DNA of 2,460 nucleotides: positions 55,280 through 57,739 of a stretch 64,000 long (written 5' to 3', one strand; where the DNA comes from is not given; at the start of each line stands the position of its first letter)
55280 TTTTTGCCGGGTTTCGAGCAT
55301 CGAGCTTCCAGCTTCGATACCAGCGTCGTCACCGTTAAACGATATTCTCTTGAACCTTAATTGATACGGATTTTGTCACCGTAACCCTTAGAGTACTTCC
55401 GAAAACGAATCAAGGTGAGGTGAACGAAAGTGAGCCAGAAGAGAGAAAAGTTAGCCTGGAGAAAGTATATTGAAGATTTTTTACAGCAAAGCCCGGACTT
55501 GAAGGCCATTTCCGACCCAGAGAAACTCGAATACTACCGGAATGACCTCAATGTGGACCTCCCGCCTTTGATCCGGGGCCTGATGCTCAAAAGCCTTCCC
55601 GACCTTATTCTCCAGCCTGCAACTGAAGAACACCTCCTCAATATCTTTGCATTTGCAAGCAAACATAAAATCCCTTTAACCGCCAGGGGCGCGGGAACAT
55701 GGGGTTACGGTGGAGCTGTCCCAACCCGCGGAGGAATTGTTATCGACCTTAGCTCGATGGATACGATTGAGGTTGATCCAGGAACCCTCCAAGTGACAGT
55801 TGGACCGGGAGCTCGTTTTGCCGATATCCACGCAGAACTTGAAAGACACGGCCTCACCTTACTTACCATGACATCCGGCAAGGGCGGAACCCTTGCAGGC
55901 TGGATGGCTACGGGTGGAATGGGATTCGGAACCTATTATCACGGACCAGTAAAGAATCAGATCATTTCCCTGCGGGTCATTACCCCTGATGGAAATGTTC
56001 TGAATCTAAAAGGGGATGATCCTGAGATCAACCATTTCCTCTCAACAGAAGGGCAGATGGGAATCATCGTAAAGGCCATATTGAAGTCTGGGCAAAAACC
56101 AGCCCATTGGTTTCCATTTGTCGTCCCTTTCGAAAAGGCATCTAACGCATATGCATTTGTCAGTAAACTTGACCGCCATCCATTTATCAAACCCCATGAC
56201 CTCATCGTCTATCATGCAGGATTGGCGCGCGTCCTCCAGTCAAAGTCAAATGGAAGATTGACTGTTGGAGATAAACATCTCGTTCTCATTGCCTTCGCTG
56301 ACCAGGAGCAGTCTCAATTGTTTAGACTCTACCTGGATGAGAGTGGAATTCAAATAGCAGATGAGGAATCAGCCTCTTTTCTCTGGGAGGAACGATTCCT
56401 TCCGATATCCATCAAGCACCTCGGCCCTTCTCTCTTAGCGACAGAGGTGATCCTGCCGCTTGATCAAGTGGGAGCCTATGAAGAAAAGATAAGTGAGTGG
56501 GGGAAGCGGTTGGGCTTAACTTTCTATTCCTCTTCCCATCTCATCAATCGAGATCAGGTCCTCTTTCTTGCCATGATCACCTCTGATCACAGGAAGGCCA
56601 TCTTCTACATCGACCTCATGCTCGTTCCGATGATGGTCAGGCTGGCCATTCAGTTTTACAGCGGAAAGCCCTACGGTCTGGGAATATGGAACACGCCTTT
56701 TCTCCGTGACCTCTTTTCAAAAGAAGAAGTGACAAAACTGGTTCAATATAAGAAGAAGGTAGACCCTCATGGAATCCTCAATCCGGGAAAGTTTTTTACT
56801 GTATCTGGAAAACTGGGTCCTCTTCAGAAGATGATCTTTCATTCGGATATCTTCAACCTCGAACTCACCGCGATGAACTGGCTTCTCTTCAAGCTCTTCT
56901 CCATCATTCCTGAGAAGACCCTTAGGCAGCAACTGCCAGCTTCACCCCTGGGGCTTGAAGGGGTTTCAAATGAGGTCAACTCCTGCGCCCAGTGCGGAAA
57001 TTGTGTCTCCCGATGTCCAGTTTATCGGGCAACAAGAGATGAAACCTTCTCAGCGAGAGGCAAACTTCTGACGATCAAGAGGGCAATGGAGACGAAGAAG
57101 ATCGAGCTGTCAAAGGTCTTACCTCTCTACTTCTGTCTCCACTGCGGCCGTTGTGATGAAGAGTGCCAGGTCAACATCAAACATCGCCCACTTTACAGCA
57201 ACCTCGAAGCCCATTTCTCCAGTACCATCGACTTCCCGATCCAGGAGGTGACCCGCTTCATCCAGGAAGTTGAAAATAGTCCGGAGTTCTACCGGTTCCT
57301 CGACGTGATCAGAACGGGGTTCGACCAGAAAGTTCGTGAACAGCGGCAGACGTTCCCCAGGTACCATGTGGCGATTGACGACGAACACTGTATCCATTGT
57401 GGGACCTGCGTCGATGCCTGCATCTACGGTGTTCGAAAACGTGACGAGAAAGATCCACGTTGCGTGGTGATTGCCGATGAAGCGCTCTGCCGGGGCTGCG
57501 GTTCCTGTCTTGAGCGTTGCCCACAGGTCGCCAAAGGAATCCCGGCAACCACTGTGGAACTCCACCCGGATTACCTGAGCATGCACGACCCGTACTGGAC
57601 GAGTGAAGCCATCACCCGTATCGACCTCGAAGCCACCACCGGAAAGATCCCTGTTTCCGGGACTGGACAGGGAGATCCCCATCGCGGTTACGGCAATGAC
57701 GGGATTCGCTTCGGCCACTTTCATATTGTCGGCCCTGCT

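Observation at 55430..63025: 2531-aa single-polypeptide glutamate synthase in permuted (archaeal-like) domain order fused to a GlcD/GlcF-type dehydrogenase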

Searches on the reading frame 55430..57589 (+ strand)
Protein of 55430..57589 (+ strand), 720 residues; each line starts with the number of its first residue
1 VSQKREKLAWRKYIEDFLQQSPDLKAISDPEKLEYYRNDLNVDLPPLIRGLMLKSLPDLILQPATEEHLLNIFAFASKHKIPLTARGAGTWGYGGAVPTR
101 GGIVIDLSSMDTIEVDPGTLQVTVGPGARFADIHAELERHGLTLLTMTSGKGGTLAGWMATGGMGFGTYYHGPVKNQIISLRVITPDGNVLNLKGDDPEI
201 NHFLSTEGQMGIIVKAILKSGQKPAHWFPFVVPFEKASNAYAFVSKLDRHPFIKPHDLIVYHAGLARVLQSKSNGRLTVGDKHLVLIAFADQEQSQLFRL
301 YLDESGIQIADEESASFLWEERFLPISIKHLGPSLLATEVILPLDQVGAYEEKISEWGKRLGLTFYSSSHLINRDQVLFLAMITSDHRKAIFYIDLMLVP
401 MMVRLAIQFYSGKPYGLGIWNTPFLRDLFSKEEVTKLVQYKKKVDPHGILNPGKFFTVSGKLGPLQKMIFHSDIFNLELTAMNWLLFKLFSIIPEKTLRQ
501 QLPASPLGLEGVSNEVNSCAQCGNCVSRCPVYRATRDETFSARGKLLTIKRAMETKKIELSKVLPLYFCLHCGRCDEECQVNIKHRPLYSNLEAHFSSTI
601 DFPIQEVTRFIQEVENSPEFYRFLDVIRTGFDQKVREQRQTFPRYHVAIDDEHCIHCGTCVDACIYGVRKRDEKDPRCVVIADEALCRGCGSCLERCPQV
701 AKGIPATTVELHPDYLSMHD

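Call 33: search_protein_representatives(protein=window:55430-57589:+)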
Query: 720 residues. Proteins with E-value up to 0.001 (for the whole library): 13232; up to 1e-10: 2224; up to 1e-30: 265. The best 150 are listed.
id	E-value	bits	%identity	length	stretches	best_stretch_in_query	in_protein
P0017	0.0e+00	1323.9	76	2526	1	2-720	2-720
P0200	2.1e-260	882.4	53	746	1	10-719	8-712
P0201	3.3e-104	366.1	34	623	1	27-625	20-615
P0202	2.0e-103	363.5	35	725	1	36-619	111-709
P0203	3.4e-102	359.4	34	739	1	37-622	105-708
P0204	1.4e-101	357.4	34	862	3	26-478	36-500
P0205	1.4e-101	357.4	32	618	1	13-624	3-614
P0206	2.5e-101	356.6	33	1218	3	8-373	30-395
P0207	1.1e-100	354.5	66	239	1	7-238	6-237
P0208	4.2e-97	342.6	35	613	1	33-624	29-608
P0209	2.4e-96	340.1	36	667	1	7-623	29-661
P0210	1.6e-95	337.4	35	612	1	29-616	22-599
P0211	1.8e-95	337.2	32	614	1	24-623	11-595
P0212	1.6e-94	334.1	34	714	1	38-623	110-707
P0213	3.0e-94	333.2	32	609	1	29-625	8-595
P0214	3.6e-94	332.9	32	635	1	34-628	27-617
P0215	1.2e-92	327.9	31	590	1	42-622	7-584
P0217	3.7e-88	313.0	30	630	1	39-621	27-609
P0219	1.1e-85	304.9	29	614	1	34-625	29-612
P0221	1.4e-84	301.2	30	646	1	21-624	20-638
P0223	3.6e-83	296.5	31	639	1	41-621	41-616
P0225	4.3e-81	289.7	32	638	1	33-624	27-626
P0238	3.0e-75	270.4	31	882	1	28-616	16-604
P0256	1.0e-66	242.1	32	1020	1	35-595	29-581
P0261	3.4e-66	240.4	31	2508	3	43-578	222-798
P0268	8.5e-63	229.2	30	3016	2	37-686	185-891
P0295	4.7e-56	206.9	32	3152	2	25-459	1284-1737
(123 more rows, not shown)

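Call 35: find_encoding_contigs(protein=P0200, flank=10000, max_places=3)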
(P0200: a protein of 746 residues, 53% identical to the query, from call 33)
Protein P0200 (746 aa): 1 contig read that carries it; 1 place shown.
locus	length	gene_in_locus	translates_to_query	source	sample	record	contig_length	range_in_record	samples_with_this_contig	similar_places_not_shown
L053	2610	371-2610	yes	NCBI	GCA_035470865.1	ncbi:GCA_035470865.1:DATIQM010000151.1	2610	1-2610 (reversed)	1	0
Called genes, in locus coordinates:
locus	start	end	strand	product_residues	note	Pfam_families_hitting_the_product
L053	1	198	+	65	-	?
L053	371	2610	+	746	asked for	PF01565:FAD_binding_4, PF02913:FAD-oxidase_C, PF13183:Fer4_8, PF13534:Fer4_17 (weak), PF12838:Fer4_7 (weak), PF13187:Fer4_9 (weak), PF13237:Fer4_10 (weak), PF14697:Fer4_21 (weak), +2 more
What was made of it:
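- Tried and rejected: It is only a fragment at the end of a 2.6-kb contig (call 35).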

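Call 36: list_cluster_members(proteins=[P0201, P0205, P0208, P0210, P0238, P0256, P0261, P0268, P0295, P0202])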
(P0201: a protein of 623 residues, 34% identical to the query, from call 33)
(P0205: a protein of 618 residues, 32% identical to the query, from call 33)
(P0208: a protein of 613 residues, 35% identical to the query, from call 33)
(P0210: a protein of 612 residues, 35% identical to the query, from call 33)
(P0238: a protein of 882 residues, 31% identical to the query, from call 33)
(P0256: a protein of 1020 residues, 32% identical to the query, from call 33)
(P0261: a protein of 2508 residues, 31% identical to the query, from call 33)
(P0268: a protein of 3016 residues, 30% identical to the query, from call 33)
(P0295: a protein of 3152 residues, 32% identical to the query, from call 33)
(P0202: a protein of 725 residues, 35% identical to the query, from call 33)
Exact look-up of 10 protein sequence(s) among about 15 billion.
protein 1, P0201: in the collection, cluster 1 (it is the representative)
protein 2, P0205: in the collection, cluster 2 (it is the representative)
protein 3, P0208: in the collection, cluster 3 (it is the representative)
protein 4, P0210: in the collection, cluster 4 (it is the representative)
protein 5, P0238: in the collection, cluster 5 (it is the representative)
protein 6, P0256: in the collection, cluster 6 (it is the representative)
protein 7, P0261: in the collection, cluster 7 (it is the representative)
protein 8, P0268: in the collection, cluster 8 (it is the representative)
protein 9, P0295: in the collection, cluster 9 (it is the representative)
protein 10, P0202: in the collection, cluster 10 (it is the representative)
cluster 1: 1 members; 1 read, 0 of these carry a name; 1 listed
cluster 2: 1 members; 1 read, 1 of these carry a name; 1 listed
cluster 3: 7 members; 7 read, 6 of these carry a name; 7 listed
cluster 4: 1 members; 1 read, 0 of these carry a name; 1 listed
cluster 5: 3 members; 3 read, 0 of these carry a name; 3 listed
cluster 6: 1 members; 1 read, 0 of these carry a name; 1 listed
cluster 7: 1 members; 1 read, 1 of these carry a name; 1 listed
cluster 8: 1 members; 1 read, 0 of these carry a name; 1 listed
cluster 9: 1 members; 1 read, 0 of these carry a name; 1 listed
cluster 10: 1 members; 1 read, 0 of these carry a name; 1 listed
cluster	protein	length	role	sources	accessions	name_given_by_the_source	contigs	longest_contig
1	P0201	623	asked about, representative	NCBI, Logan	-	-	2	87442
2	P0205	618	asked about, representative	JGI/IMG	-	FAD/FMN-containing dehydrogenase/ferredoxin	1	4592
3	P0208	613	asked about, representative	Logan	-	-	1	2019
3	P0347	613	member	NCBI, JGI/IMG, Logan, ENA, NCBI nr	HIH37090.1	MAG TPA: FAD-binding oxidoreductase [Methanocellales archaeon] | FAD-binding oxidoreductase [Methanocellales archaeon]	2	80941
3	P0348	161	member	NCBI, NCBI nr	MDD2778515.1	MAG: (Fe-S)-binding protein, partial [Methanocellales archaeon] | (Fe-S)-binding protein [Methanocellales archaeon]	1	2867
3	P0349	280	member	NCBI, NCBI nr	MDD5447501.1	MAG: FAD-binding oxidoreductase, partial [Methanocellales archaeon] | FAD-binding oxidoreductase [Methanocellales archaeon]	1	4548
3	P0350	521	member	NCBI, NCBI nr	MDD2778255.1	MAG: FAD-binding protein, partial [Methanocellales archaeon] | FAD-binding protein [Methanocellales archaeon]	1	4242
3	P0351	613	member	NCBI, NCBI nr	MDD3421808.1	MAG: FAD-binding protein [Methanocellales archaeon] | FAD-binding protein [Methanocellales archaeon]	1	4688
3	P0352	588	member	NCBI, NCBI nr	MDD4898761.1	MAG: FAD-binding protein, partial [Methanocellales archaeon] | FAD-binding protein [Methanocellales archaeon]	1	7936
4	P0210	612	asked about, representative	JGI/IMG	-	-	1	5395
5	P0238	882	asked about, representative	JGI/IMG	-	-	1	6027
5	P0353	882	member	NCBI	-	-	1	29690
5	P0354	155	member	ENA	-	-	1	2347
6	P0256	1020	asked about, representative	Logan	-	-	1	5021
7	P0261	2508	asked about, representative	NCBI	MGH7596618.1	MAG: glutamate synthase-related protein, partial [bacterium]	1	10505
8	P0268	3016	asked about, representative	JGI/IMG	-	-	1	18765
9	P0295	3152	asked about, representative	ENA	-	-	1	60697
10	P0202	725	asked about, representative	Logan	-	-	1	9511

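Call 38: find_encoding_contigs(protein=P0201, flank=8000, max_places=2)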
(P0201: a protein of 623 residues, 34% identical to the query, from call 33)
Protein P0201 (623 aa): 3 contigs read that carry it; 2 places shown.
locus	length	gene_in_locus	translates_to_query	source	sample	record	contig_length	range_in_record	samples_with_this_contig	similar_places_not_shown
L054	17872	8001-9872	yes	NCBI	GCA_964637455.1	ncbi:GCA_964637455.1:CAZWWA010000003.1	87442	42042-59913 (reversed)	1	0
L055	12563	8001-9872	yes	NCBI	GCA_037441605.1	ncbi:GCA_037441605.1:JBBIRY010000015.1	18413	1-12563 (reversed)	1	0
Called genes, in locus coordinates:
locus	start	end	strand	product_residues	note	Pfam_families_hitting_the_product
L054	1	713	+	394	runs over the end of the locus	PF00291:PALP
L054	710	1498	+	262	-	PF00290:Trp_syntA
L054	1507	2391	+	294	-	PF17848:Zn_ribbon_ACC, PF01039:Carboxyl_trans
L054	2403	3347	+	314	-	PF03255:ACCA, PF01039:Carboxyl_trans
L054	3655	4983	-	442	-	PF03951:Gln-synt_N, PF00120:Gln-synt_C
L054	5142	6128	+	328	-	PF08461:WHD_RNase_R, PF01995:NRD1_2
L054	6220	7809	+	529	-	PF01645:Glu_synthase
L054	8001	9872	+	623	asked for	PF01565:FAD_binding_4, PF02913:FAD-oxidase_C, PF13183:Fer4_8, PF13237:Fer4_10 (weak), PF12838:Fer4_7 (faint), PF13187:Fer4_9 (faint), PF13534:Fer4_17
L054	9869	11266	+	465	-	PF12838:Fer4_7 (faint), PF12837:Fer4_6 (faint), PF13187:Fer4_9 (weak), PF13237:Fer4_10 (faint), PF13484:Fer4_16 (faint), PF14697:Fer4_21, PF01645:Glu_synthase, PF04898:Glu_syn_central (weak)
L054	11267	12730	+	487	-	PF12838:Fer4_7 (faint), PF13534:Fer4_17 (faint), PF13187:Fer4_9 (faint), PF01645:Glu_synthase, PF00478:IMPDH (weak), PF03060:NMO (weak), PF01070:FMN_dh (weak)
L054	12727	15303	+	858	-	PF13522:GATase_6 (weak), PF01493:GXGXG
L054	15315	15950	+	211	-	PF00486:Trans_reg_C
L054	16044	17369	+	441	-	PF03951:Gln-synt_N, PF00120:Gln-synt_C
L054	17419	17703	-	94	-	PF05016:ParE_toxin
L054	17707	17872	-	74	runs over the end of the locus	-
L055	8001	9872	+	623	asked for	PF01565:FAD_binding_4, PF02913:FAD-oxidase_C, PF13183:Fer4_8, PF13237:Fer4_10 (weak), PF12838:Fer4_7 (faint), PF13187:Fer4_9 (faint), PF13534:Fer4_17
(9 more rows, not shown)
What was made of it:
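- The archaeal locus has NrpR and GS (call 38).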

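Call 39: find_encoding_contigs(protein=P0347, flank=8000, max_places=2)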
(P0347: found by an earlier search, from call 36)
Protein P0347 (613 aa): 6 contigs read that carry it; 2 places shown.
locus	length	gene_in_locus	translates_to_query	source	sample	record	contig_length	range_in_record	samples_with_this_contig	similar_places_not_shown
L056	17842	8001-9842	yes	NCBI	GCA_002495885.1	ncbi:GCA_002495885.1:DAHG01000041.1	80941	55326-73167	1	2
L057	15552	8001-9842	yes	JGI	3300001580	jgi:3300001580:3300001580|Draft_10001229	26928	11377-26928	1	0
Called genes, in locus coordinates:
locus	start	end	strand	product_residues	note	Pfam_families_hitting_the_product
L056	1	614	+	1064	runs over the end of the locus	PF25596:CPSase_L_D1, PF02786:CPSase_L_D2, PF02222:ATP-grasp (weak), PF02787:CPSase_L_D3, PF25596:CPSase_L_D1, PF02786:CPSase_L_D2, PF02222:ATP-grasp, PF02142:MGS, +6 more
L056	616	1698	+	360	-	PF00988:CPSase_sm_chain, PF00117:GATase, PF07722:Peptidase_C26 (faint)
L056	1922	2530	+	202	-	PF00117:GATase, PF01174:SNO (faint)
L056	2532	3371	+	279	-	PF00977:His_biosynth, PF05690:ThiG (faint), PF03060:NMO (faint), PF01207:Dus (faint)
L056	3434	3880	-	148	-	-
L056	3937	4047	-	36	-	-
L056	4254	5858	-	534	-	PF00117:GATase, PF07722:Peptidase_C26 (weak), PF02540:NAD_synthase (weak), PF00958:GMP_synt_C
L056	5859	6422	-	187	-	PF01402:RHH_1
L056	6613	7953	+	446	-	PF03951:Gln-synt_N, PF00120:Gln-synt_C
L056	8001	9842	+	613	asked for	PF01565:FAD_binding_4, PF02913:FAD-oxidase_C, PF13183:Fer4_8, PF13237:Fer4_10 (weak), PF12838:Fer4_7, PF13187:Fer4_9 (weak), PF13484:Fer4_16 (weak), PF13534:Fer4_17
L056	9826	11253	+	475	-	PF12838:Fer4_7 (faint), PF13187:Fer4_9 (faint), PF13237:Fer4_10 (faint), PF14697:Fer4_21 (weak), PF01645:Glu_synthase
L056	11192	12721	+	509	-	PF00037:Fer4 (weak), PF13187:Fer4_9 (faint), PF13237:Fer4_10 (weak), PF01645:Glu_synthase, PF00478:IMPDH (weak), PF01070:FMN_dh (weak)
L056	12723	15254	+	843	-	PF13522:GATase_6 (weak), PF01493:GXGXG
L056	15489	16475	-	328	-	-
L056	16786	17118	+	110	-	PF08821:CGGC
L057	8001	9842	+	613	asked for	PF01565:FAD_binding_4, PF02913:FAD-oxidase_C, PF13183:Fer4_8, PF13237:Fer4_10 (weak), PF12838:Fer4_7, PF13187:Fer4_9 (weak), PF13484:Fer4_16 (weak), PF13534:Fer4_17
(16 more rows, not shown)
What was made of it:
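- In Methanocellales and another archaeal-type locus, those proteins lie in the arrangement glnA-[FAD-FeS]-[Fd+barrel]-[FMN]-[GATase+GXGXG] (calls 38, 39).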

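Call 43: predict_structure(alignment_id=A1)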
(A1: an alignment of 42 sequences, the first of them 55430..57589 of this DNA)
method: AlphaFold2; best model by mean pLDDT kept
length: 720 residues; sequences in the alignment: 42
mean_pLDDT: 76.0   pTM: 0.73
mean pLDDT of the five models: 76.0, 74.2, 73.6, 73.0, 67.3
residues with pLDDT >= 90: 226; 70-90: 228; 50-70: 196; < 50: 70
segments of 3 or more residues with pLDDT < 50: 1-5, 624-645, 662-672, 674-692, 715-720
pLDDT, mean of each block of 10 residues (from residue 1): 49 85 83 68 67 79 94 94 82 70 89 95 92 89 78 81 71 90 96 94 89 95 92 95 94 92 90 82 94 95 93 91 74 80 94 88 87 91 80 82 90 82 84 92 93 77 70 61 56 61 54 68 65 65 67 68 67 68 73 70 68 65 45 30 49 65 45 46 41 55 63 47
secondary structure, 60 per line:
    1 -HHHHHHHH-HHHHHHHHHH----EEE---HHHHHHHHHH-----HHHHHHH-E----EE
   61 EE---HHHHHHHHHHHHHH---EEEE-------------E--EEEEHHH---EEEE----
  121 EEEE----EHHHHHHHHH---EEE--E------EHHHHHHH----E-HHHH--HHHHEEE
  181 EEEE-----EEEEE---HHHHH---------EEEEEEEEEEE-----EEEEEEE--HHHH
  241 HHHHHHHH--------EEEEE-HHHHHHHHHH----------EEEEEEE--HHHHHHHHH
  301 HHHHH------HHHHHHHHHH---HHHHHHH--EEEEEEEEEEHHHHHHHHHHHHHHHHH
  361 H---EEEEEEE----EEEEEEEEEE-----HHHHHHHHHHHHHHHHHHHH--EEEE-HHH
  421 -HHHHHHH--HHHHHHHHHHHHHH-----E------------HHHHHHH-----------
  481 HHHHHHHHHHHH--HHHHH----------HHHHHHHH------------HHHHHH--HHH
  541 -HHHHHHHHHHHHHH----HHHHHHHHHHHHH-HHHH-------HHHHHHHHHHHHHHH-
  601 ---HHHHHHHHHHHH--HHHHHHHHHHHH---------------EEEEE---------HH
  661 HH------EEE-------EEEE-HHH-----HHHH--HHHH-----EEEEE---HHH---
elements in order (helices of 4 or more, strands of 3 or more residues): H2-9 H11-20 E25-27 H31-40 H46-52 E59-62 H66-79 E83-86 E103-106 E113-116 E121-124 H130-138 E142-144 H155-161 H168-171 H174-177 E178-184 E190-194 H198-202 E212-222 E228-234 H237-248 E257-261 H263-272 E283-289 H292-305 H312-321 H325-331 E334-343 H344-361 E365-371 E376-385 H391-410 E413-416 H422-428 H431-444 H463-469 H481-492 H495-499 H510-517 H530-535 H542-555 H560-572 H574-577 H585-599 H604-615 H618-629 E645-649 H659-662 E669-671 E679-682 H692-695 H698-701 E707-711
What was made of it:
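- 55508..56809 (+): Residues 27-460: VAO/PCMH-type FAD domain plus cap domain with a D-lactate-dehydrogenase-like fold. This is the proposed electron-entry flavin. It carries the invariant P414-Y415-G-x-G-I-W420-N421 motif in place of the family's E-H-G-I-G. AlphaFold2 pLDDT is about 90 (call 43).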

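Call 47: fold_search(model_id=the predicted structure, library=pdb)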
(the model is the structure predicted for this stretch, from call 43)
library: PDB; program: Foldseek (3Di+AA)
matches with E <= 10: 513; with E <= 0.001: 317
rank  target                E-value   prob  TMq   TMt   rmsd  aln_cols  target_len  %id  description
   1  8jdv                  2.4e-24  1.00  0.52  0.81   3.3       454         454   19  Crystal structure of mLDHD in complex with 2-ketohexanoic acid (released 2023-10-18)
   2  8jdp                  2.9e-24  1.00  0.52  0.80   3.4       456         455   20  Crystal structure of H405A mLDHD in complex with D-2-hydroxyisovaleric acid (released 2023-10-18)
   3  8jde                  3.4e-24  1.00  0.52  0.80   3.4       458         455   20  Crystal structure of mLDHD in complex with D-lactate (released 2023-10-18)
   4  8jds                  4.0e-24  1.00  0.51  0.79   3.6       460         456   19  Crystal structure of mLDHD in complex with Pyruvate (released 2023-10-18)
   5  8jdu                  9.1e-24  1.00  0.52  0.79   3.5       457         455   19  Crystal structure of mLDHD in complex with 2-ketovaleric acid (released 2023-10-18)
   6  8jdb                  1.3e-23  1.00  0.53  0.81   3.6       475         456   19  Crystal structure of H405A mLDHD in complex with D-2-hydroxyoctanoic acid (released 2023-10-18)
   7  8jdx                  1.6e-23  1.00  0.52  0.80   3.3       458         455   20  Crystal structure of mLDHD in complex with 2-ketoisovaleric acid (released 2023-10-18)
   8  8jdt                  1.7e-23  1.00  0.52  0.79   3.5       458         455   20  Crystal structure of mLDHD in complex with 2-ketobutanoic acid (released 2023-10-18)
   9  5ae3_B                2.2e-23  1.00  0.53  0.69   4.2       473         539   17  Ether Lipid-Generating Enzyme AGPS in complex with antimycin A (released 2015-09-09)
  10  8jdc                  4.4e-23  1.00  0.51  0.79   3.5       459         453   20  Crystal structure of mLDHD in apo form (released 2023-10-18)
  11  7qh2_C                5.2e-23  1.00  0.50  0.75   5.7       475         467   20  Cryo-EM structure of Ldh-EtfAB complex from Acetobacterium woodii (released 2022-06-29)
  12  9qgz_A                6.1e-23  1.00  0.51  0.80   3.8       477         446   20  Crystal structure of a D-lactate dehydrogenase from Porcellio dilatatus (released 2025-12-03)
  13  9qit_A                1.1e-22  1.00  0.51  0.79   3.8       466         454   20  Crystal structure of a D-lactate dehydrogenase in complex with D-lactate from Porcellio dilatatus (released 2025-12-03)
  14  9qgz_E                1.3e-22  1.00  0.52  0.80   3.5       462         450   21  Crystal structure of a D-lactate dehydrogenase from Porcellio dilatatus (released 2025-12-03)
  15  9qit_B                1.6e-22  1.00  0.52  0.80   3.4       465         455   21  Crystal structure of a D-lactate dehydrogenase in complex with D-lactate from Porcellio dilatatus (released 2025-12-03)
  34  6lpn_B                2.3e-21  1.00  0.52  0.77   4.2       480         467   18  Crystal structure of human D-2-hydroxyglutarate dehydrogenase in apo form (released 2021-01-13)
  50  6lpn_A                1.1e-20  1.00  0.49  0.74   4.2       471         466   17  Crystal structure of human D-2-hydroxyglutarate dehydrogenase in apo form (released 2021-01-13)
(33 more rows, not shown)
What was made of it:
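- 55508..56809 (+): Foldseek gives TMt about 0.8 to mLDHD, LctD and D2HGDH and about 0.7 to AGPS (call 47).
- On Metal-dependent FAD D-2-hydroxyacid dehydrogenases (GlcD/LDHD/LctD/D2HGDH): Foldseek TMt 0.74-0.81 to 8jde, 7qh2_C and 6lpn (call 47).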

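Call 52: find_encoding_contigs(protein=P0353, flank=7000, max_places=2)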
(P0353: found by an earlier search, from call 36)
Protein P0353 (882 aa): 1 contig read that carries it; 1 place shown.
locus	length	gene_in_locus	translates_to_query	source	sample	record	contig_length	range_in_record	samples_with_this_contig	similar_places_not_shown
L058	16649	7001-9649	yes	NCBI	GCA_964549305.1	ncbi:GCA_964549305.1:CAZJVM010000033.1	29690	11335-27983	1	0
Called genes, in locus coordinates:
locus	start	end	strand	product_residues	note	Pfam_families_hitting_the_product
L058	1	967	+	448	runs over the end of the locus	PF00860:Xan_ur_permease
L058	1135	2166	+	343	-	PF00437:T2SSE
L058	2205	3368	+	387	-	PF00437:T2SSE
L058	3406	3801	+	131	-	PF01894:YjbQ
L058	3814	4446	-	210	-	PF13098:Thioredoxin_2 (weak), PF13462:Thioredoxin_4, PF01323:DSBA, PF13743:Thioredoxin_5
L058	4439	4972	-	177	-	-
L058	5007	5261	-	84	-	-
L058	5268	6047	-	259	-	PF00378:ECH_1, PF16113:ECH_2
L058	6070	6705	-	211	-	PF05643:GNA1162-like (weak)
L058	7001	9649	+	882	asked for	PF01565:FAD_binding_4, PF02913:FAD-oxidase_C, PF13187:Fer4_9 (faint), PF12838:Fer4_7 (weak), PF13183:Fer4_8, PF13484:Fer4_16 (weak), PF13534:Fer4_17, PF02754:CCG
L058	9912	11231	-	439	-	PF02730:AFOR_N, PF01314:AFOR_C (faint)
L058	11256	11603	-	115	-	PF00037:Fer4 (faint), PF12837:Fer4_6 (faint), PF13187:Fer4_9 (weak)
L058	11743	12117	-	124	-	PF01219:DAGK_prokar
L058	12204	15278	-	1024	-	PF00873:ACR_tran, PF03176:MMPL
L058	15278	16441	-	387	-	PF25917:BSH_RND, PF25973:BSH_CzcB, PF25954:Beta-barrel_RND_2, PF25989:YknX_C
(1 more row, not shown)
